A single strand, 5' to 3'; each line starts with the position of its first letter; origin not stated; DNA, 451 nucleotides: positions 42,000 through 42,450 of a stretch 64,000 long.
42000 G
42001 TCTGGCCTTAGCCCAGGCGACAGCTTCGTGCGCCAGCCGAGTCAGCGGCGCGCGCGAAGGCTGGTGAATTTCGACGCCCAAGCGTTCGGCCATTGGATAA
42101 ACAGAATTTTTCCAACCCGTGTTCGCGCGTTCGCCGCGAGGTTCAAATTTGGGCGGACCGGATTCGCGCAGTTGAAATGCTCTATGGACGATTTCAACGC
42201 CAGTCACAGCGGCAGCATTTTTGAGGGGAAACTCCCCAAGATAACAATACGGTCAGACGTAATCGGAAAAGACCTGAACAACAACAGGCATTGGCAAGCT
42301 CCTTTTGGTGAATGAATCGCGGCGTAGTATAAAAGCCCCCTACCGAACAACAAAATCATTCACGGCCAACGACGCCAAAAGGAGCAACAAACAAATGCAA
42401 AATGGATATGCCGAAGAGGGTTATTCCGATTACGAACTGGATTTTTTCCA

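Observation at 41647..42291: In-frame TGA at the nucleophilic Cys of a DsbA/FrnE-like CxxC motif: candidate UxxC selenoprotein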

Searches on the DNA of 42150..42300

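Call 41: search_rna_families(source=window, start=42150, end=42300, threshold=evalue, max_evalue=10, show_alignments=3)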
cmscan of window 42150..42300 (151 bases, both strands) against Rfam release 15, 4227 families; matches with E-value up to 10: 2.
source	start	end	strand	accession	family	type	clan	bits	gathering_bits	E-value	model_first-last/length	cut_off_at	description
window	42226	42258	+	RF01090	RF_site4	Cis-reg; frameshift_element;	-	15.3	45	1.4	1-66/66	no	Edr gene ribosomal frameshift signal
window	42223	42237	+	RF02975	DUF3800-XI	Gene; sRNA;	-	9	37.8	8.3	1-48/48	no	DUF3800-XI RNA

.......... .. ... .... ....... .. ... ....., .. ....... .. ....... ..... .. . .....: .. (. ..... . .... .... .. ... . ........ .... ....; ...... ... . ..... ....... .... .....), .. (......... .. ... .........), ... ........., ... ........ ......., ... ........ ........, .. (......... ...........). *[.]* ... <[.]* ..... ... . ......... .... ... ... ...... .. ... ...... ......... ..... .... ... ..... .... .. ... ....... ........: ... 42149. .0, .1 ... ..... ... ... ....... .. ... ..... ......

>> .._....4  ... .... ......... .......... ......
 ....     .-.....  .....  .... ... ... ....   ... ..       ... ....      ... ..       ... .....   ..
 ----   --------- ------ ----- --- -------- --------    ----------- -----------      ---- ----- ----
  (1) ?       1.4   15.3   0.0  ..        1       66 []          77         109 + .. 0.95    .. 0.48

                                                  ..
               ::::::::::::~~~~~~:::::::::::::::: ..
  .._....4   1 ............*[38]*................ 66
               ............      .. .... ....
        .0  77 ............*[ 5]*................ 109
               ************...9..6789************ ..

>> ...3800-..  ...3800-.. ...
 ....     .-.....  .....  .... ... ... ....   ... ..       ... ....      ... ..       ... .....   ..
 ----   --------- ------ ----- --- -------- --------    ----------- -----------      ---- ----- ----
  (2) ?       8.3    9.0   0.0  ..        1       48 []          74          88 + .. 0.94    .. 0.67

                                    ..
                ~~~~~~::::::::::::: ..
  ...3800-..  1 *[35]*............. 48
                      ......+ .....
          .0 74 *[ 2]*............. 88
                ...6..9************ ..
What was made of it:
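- On Bacterial SECIS element: No Rfam hit other than noise (E > 1) on 42150-42300 (call 41).
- No Rfam family matches it (call 41).
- Tried and rejected: Only noise (call 41).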
